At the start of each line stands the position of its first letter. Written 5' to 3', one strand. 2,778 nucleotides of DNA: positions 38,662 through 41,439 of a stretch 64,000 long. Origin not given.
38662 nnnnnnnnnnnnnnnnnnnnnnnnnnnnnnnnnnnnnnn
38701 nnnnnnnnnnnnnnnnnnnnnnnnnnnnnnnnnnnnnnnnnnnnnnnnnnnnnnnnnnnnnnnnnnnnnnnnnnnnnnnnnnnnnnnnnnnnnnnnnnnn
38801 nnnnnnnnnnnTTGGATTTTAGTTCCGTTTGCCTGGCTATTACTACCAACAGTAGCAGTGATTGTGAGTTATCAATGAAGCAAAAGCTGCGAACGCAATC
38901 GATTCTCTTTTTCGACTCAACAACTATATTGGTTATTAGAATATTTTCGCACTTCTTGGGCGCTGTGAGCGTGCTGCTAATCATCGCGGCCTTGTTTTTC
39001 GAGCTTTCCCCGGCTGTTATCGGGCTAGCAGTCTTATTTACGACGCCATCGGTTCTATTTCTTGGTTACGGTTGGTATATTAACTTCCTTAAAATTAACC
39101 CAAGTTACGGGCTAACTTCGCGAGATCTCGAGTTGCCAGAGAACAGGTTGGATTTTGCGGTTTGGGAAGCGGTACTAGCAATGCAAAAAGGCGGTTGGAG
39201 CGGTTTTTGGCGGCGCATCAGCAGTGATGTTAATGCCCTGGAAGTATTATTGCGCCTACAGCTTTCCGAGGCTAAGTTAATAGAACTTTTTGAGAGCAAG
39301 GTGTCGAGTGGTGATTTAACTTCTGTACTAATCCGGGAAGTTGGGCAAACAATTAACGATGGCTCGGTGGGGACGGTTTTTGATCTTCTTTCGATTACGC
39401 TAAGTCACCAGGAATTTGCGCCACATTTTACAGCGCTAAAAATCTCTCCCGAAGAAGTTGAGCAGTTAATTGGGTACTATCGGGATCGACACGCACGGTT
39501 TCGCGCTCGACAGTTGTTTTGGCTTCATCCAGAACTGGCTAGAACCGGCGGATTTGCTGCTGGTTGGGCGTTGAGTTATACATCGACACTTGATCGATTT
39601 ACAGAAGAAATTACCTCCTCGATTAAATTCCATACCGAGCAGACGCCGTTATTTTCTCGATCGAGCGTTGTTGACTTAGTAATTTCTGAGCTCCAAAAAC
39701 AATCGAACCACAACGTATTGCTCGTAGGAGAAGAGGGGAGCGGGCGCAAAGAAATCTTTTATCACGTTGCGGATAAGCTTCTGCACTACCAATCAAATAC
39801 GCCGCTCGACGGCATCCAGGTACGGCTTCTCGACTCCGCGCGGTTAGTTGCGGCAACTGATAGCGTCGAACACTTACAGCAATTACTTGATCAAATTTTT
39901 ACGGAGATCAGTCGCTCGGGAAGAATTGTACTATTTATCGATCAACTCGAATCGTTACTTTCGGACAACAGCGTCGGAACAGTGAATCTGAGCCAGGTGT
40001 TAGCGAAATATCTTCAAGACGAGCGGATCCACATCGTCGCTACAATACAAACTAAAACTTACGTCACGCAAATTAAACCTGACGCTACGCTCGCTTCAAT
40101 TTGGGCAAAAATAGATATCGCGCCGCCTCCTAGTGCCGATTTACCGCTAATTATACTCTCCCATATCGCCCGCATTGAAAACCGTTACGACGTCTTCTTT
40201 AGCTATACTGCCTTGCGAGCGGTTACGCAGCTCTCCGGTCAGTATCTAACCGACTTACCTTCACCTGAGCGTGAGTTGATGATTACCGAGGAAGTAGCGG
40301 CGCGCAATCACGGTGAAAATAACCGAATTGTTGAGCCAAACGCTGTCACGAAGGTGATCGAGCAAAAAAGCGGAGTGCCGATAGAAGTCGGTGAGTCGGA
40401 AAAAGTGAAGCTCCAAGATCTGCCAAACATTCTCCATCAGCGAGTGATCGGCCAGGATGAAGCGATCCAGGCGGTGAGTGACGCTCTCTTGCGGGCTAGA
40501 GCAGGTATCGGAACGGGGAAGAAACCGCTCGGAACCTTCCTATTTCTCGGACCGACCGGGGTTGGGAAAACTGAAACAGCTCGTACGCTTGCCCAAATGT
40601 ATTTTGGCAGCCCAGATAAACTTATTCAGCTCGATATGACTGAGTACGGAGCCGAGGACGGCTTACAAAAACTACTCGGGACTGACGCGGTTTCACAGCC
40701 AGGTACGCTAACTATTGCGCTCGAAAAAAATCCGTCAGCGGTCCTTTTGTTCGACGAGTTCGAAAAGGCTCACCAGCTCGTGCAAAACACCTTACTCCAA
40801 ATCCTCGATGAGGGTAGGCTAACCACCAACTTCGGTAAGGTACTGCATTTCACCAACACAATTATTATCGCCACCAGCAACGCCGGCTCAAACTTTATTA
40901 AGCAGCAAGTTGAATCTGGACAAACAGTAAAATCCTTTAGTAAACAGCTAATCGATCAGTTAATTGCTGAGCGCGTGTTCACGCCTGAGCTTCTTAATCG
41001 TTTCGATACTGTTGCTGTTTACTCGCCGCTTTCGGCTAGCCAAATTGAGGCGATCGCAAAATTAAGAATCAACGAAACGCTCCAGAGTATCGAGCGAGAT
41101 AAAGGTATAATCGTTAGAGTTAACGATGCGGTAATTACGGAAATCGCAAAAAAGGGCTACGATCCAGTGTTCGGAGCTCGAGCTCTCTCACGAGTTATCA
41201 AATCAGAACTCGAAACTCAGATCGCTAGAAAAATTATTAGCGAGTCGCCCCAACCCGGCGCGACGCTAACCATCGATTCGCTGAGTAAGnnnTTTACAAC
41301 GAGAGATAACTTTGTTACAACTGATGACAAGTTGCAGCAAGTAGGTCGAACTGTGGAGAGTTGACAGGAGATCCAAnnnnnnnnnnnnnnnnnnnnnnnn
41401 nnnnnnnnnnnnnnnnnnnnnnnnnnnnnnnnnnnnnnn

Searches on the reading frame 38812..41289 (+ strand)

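Call 42: search_protein_families(library=pfam, proteins=[window:38812-41289:+], max_evalue=0.001)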
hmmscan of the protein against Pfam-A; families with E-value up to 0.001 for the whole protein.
window:38812-41289:+ (826 aa): 11 families
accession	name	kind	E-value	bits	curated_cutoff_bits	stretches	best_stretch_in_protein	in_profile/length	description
PF07724.20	AAA_2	-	3.8e-42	144.6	27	1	571-733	1-165/166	AAA domain (Cdc48 subfamily)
PF10431.15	ClpB_D2-small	-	1.7e-17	63.6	21.9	1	740-820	1-80/81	C-terminal, D2-small domain, of ClpB protein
PF07728.20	AAA_5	-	3.3e-15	56.8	22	1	576-693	2-125/139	AAA domain (dynein-related subfamily)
PF00004.35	AAA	-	1.7e-13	51.6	21.2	1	577-691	2-110/131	ATPase family associated with various cellular activities (AAA)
PF00158.32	Sigma54_activat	-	3.8e-07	30.4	20.2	1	575-692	24-145/168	Sigma-54 interaction domain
PF20703.3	nSTAND1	-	7.9e-05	22.9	27.1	0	281-459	17-207/379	Novel STAND NTPase 1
PF01078.27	Mg_chelatase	-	0.00025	21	20.3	0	620-693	89-160/207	Magnesium chelatase, subunit ChlI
PF20720.3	nSTAND3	-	0.00026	21.2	27.2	0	577-608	21-52/155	Novel STAND NTPase 3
PF13191.12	AAA_16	-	0.00054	20.9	32.6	0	544-595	1-46/167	AAA ATPase domain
PF13401.12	AAA_22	-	0.00073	20.3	27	0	577-666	9-109/130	AAA domain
PF05729.18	NACHT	-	0.00073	19.9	26.7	0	576-720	3-162/167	NACHT domain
